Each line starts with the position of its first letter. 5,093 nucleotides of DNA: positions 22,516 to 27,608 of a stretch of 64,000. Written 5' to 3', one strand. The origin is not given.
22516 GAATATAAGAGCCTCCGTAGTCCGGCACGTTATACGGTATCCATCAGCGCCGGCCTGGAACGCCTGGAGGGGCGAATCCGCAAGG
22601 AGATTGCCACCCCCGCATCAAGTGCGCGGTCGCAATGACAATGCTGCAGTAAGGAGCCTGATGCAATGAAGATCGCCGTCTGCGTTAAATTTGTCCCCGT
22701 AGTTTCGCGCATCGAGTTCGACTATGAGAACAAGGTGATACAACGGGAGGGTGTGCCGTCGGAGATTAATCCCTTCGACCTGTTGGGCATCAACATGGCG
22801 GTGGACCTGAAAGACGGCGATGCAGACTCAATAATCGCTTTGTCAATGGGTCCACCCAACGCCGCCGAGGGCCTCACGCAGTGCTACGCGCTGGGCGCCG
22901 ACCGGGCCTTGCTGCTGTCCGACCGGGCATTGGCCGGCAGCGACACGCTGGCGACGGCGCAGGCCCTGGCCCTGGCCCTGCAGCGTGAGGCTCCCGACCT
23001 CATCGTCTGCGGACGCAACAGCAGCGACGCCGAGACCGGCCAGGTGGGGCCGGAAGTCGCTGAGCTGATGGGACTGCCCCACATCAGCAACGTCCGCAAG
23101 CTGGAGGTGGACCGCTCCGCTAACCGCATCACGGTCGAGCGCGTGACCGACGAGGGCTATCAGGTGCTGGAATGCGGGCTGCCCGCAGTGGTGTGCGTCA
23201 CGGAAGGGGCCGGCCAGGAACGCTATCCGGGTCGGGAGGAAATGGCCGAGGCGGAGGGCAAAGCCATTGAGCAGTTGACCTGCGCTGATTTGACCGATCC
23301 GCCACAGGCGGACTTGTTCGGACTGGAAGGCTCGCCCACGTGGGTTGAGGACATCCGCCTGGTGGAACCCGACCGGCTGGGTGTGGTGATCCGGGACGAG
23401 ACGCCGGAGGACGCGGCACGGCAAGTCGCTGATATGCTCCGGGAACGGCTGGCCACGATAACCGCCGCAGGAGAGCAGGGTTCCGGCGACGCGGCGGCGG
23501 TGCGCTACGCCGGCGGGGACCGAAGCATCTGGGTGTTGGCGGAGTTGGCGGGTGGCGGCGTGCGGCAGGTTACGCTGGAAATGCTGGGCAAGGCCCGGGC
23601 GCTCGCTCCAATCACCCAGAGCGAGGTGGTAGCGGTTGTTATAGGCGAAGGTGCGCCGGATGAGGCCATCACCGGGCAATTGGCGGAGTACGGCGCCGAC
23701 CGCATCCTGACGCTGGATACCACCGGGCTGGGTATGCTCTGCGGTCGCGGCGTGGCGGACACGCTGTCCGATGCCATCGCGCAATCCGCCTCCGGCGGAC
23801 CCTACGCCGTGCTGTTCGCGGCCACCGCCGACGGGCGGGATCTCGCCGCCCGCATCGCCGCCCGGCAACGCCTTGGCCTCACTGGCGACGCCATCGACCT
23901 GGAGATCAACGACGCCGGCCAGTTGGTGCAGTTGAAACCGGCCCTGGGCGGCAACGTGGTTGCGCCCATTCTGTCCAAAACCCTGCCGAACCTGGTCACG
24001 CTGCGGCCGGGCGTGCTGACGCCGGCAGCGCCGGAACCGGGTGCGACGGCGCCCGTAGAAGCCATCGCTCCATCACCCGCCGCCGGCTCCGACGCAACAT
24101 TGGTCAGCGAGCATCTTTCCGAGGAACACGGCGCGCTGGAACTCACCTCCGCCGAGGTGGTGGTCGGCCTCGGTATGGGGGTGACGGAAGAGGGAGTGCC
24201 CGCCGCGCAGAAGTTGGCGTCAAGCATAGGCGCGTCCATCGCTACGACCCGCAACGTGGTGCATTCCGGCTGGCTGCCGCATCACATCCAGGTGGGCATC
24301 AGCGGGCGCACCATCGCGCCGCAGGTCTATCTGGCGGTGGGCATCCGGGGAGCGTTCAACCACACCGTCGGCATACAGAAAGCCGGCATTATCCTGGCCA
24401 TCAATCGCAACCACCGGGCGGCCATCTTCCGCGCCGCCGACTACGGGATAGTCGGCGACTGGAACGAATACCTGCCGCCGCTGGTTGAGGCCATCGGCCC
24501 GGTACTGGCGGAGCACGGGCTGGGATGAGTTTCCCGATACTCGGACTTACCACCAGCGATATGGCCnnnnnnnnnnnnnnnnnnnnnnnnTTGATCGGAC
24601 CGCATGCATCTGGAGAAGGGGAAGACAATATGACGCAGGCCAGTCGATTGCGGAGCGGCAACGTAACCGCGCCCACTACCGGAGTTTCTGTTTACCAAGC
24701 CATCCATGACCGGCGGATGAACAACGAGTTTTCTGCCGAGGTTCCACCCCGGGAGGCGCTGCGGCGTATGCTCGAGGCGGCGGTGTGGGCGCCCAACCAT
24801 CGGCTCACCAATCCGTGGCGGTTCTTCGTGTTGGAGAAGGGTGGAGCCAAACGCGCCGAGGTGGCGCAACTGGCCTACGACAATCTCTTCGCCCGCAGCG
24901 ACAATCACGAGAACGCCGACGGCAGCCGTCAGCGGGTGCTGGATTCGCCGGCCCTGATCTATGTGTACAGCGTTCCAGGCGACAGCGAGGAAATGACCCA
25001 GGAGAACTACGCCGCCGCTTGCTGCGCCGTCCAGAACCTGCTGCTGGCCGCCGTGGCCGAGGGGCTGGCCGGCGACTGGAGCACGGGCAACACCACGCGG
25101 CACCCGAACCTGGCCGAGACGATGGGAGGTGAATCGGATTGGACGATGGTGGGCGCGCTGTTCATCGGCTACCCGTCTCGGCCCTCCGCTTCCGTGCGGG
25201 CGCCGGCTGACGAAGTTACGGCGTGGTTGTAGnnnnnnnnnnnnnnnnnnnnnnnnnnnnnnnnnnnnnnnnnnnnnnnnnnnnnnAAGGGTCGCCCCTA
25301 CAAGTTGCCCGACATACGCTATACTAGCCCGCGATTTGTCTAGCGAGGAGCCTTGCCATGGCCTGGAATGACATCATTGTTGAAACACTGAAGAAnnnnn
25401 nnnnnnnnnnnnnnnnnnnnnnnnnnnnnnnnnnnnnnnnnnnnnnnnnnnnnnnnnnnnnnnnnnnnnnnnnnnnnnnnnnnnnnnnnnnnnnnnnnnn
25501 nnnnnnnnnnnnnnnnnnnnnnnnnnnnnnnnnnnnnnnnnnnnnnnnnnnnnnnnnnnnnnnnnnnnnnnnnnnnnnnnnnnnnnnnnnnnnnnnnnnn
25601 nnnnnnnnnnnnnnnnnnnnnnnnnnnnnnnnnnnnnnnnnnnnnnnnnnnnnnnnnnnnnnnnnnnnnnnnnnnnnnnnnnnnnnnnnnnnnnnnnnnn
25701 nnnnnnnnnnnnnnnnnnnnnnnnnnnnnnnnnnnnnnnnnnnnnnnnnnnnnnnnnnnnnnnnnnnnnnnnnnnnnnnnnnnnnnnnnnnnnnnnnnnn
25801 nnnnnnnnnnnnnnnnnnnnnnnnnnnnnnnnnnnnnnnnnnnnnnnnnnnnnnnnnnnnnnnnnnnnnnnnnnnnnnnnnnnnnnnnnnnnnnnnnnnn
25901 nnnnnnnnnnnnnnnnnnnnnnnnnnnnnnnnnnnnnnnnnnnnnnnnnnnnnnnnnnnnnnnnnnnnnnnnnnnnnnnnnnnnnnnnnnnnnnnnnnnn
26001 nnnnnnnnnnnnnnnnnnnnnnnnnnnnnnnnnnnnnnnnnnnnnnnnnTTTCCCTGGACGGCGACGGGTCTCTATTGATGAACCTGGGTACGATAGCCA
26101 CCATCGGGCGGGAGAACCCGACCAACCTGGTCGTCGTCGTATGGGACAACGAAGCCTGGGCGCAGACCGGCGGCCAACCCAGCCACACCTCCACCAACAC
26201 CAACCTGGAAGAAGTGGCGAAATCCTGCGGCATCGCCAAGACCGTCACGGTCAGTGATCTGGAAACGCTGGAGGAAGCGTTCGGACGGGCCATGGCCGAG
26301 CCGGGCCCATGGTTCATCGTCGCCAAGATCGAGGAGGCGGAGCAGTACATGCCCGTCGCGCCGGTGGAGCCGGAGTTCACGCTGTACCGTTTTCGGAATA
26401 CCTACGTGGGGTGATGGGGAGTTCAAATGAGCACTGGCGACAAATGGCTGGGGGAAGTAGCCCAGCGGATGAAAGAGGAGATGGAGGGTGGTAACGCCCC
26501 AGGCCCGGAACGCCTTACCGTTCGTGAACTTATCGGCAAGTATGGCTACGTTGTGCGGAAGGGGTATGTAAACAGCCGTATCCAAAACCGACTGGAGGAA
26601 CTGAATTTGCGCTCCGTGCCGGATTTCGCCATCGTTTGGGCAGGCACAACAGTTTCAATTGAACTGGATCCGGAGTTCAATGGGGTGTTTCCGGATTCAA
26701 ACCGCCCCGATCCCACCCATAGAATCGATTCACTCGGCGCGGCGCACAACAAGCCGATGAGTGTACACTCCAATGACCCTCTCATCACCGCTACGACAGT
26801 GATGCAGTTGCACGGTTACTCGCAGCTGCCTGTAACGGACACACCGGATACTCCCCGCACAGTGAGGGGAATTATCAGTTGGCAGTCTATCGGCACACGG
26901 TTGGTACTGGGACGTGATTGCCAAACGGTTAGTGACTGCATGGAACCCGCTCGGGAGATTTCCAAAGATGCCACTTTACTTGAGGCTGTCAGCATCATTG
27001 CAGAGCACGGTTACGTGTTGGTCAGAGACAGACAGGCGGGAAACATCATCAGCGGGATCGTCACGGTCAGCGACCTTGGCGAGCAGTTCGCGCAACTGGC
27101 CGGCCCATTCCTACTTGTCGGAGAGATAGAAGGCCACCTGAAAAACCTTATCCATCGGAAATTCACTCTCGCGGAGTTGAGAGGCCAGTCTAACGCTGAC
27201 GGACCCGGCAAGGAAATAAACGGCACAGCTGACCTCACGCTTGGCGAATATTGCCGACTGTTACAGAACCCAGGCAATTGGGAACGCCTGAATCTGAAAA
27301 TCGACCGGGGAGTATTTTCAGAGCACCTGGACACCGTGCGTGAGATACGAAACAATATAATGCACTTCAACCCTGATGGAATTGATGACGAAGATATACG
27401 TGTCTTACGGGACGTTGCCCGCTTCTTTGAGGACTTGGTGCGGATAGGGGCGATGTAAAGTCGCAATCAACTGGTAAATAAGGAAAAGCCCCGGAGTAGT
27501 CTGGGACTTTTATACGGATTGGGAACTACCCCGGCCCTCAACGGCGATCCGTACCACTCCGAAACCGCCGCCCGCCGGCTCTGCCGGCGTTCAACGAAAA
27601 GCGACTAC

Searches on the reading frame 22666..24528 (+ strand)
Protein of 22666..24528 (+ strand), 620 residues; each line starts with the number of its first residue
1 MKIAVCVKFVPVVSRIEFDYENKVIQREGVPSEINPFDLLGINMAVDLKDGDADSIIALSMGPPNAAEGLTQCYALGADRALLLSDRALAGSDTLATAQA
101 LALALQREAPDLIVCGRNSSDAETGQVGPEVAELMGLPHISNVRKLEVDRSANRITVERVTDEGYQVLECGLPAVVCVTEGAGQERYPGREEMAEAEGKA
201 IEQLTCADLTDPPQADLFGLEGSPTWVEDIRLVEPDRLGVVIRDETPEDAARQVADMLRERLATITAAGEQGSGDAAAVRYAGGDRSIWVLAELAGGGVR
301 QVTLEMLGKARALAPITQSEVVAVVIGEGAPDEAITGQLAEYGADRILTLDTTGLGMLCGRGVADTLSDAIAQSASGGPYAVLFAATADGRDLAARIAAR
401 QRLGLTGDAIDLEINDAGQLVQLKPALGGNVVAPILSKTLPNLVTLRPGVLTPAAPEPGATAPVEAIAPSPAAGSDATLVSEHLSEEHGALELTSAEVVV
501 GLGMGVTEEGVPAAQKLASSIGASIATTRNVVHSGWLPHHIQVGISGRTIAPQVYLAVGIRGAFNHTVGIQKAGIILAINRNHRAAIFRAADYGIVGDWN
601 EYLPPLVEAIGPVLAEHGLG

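Call 10: search_protein_families(library=pfam, proteins=[window:22666-24525:+])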
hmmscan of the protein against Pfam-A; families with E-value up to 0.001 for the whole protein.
window:22666-24525:+ (620 aa): 2 families
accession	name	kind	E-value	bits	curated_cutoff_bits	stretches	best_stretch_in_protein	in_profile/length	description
PF01012.27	ETF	-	9.4e-73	244.3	26.7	2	24-206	3-178/181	Electron transfer flavoprotein domain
PF00766.25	ETF_alpha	-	3.7e-25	88.1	27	1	492-571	1-81/81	Electron transfer flavoprotein FAD-binding domain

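Call 19: find_encoding_contigs(protein=window:22666-24528:+, flank=10000, max_places=5)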
Protein window:22666-24528:+ (620 aa): no gene with exactly this product is on record in the collection.

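Call 20: find_related_loci(query=window:22666-24525:+, collection=genome_contigs, flank=10000)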
Query window:22666-24525:+ (620 aa) in genome_contigs; peptide patterns used: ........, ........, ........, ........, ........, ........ (x = any residue, [..] = any of these).
599 stretches matched a pattern (row limit reached: there are more); 48 encode a relative of the query (tblastn E <= 1e-3); 44 distinct loci.
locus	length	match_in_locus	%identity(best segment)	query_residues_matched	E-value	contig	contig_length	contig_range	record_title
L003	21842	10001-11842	93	1-619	0e+0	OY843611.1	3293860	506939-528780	MAG: Dehalococcoidia bacterium isolate 0645ce6a-a204-477d-b04f-0f5024184dab genome assembly, chromosome: 1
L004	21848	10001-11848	92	1-619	0e+0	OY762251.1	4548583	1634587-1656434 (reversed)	MAG: Dehalococcoidia bacterium isolate d71b8fac-47d3-446e-896e-fb0c20447f33 genome assembly, chromosome: 1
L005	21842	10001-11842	85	1-619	0e+0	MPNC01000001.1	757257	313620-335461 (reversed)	MAG: SAR202 cluster bacterium bin87 NODE_3_length_757257_cov_19.5237_ID_5, whole genome shotgun sequence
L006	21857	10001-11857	85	1-619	0e+0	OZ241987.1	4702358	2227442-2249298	MAG: Dehalococcoidia bacterium isolate afbfe9c5-f9ba-4a69-93a8-a54741e06a32 genome assembly, chromosome: 1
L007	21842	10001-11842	85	1-619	0e+0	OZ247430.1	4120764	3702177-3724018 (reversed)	MAG: Dehalococcoidia bacterium isolate 339727ca-cd9b-4604-b777-057588a3f35a genome assembly, chromosome: 1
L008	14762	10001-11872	84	1-619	0e+0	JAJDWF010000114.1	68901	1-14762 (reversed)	MAG: Dehalococcoidia bacterium isolate jk18x22bins.99 k141_549826, whole genome shotgun sequence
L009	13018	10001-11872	84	1-619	0e+0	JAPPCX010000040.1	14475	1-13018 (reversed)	MAG: Chloroflexota bacterium isolate IRC4_bin_11 NODE_2371_length_14475_cov_12.5898, whole genome shotgun sequence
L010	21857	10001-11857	85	1-619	0e+0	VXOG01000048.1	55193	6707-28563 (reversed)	MAG: Chloroflexi bacterium isolate SB0662_bin_27 NODE_604_length_55193_cov_50.539247, whole genome shotgun sequence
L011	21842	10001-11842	86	1-619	0e+0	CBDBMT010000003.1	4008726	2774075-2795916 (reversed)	MAG: Dehalococcoidia bacterium isolate 1551c8a5-dc05-4db4-a2c2-06e96cfb4e9a genome assembly, contig: contig_3, whole gen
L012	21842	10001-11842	84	1-619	0e+0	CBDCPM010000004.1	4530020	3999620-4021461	MAG: Dehalococcoidia bacterium isolate e106aa75-8e7b-471b-8364-be862cd00600 genome assembly, contig: contig_4, whole gen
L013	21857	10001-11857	84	1-619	0e+0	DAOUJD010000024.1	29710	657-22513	MAG TPA_asm: Dehalococcoidia bacterium isolate S32_242 k113_4231356, whole genome shotgun sequence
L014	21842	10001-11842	86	1-619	0e+0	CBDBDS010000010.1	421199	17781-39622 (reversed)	MAG: Dehalococcoidia bacterium isolate f8bda5a5-7022-4204-9cdc-196a94cbeb23 genome assembly, contig: contig_10, whole ge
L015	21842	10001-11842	83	1-619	0e+0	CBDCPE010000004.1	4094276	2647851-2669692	MAG: Dehalococcoidia bacterium isolate 75f9bfcb-4f1d-406c-99af-325e5c0bd216 genome assembly, contig: contig_4, whole gen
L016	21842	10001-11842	84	1-619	0e+0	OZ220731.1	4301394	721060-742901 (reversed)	MAG: Dehalococcoidia bacterium isolate 4e89fbe3-e5a8-4f6c-a4f9-b322f53a0d40 genome assembly, chromosome: 1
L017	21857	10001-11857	84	1-619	0e+0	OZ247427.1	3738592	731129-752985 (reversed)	MAG: Dehalococcoidia bacterium isolate b7f8797e-9f69-4263-9aa4-ebb5cb8f718b genome assembly, chromosome: 1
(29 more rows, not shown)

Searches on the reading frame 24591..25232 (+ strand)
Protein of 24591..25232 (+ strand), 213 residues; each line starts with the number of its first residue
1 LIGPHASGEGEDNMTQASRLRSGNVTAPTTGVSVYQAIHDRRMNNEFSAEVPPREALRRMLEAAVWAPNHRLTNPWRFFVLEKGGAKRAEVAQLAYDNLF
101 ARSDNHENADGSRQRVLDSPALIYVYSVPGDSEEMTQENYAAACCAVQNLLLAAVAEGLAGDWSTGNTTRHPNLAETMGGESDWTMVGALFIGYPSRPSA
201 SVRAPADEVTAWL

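Call 66: search_protein_families(library=pfam, proteins=[window:24591-25232:+], max_evalue=0.0001)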
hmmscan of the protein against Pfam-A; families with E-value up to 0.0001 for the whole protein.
window:24591-25232:+ (213 aa): 1 family
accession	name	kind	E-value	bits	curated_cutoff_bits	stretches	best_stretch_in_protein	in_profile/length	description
PF00881.29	Nitroreductase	-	2.7e-22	80.2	23.5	1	39-194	2-167/167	Nitroreductase family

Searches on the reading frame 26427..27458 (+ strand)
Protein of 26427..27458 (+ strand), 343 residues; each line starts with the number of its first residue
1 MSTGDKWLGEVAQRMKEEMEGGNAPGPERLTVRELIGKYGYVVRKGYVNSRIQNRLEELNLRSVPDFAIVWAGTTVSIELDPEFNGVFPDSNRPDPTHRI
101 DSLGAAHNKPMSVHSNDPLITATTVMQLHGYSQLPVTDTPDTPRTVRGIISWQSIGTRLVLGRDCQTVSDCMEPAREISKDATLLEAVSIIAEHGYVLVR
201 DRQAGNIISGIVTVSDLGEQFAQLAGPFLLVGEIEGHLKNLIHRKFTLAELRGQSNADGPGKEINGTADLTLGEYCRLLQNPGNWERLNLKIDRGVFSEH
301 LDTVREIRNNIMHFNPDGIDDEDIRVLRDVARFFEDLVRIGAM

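Call 67: search_protein_families(library=pfam, proteins=[window:26427-27458:+], max_evalue=0.0001)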
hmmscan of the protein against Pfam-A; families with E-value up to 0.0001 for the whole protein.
window:26427-27458:+ (343 aa): 1 family
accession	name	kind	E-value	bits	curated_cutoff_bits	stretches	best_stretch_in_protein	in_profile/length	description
PF00571.33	CBS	-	1.7e-09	38.3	24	0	177-217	11-51/57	CBS domain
